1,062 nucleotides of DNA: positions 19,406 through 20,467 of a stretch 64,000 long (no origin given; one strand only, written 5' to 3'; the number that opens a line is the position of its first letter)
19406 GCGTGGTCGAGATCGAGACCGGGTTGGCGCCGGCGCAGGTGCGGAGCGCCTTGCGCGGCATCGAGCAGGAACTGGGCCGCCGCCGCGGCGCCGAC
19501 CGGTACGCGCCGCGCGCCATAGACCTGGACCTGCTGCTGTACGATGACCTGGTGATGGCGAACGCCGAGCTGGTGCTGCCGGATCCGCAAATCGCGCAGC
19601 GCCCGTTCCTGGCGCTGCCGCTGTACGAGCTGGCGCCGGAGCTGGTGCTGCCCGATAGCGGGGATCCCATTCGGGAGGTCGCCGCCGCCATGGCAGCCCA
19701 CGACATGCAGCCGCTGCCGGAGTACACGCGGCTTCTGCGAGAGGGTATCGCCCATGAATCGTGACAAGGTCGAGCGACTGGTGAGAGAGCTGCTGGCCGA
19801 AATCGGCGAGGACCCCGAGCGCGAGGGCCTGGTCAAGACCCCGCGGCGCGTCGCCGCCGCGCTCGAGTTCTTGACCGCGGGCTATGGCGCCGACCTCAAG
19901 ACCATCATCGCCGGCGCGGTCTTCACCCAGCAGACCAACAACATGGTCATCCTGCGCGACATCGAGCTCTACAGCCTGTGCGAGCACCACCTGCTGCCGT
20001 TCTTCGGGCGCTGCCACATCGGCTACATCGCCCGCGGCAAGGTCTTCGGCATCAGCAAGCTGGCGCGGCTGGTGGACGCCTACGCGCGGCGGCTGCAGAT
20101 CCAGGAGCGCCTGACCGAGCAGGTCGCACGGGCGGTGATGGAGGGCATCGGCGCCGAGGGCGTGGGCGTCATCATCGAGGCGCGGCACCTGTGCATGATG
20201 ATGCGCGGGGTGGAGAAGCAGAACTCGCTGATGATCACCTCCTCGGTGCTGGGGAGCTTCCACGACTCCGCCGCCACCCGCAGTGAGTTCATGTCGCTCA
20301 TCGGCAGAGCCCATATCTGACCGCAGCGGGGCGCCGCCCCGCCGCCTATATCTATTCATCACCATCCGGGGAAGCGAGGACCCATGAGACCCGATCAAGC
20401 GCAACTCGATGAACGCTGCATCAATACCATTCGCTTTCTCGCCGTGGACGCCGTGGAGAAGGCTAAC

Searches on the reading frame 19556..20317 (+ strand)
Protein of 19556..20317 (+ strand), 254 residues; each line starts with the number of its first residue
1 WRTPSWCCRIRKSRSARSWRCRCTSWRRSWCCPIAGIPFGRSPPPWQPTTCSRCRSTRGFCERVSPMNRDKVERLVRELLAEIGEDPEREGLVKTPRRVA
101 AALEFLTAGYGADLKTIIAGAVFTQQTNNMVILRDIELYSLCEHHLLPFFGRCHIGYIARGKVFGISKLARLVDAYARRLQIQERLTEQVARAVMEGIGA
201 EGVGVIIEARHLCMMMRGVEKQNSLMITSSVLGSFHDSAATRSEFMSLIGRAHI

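Call 66: search_protein_families(library=pfam, proteins=[window:19556-20317:+], max_evalue=0.001)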
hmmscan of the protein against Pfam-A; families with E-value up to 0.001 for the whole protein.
window:19556-20317:+ (254 aa): 1 family
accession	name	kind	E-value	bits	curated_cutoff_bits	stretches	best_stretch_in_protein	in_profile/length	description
PF01227.27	GTP_cyclohydroI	-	1.6e-71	239.9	27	1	73-249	2-178/179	GTP cyclohydrolase I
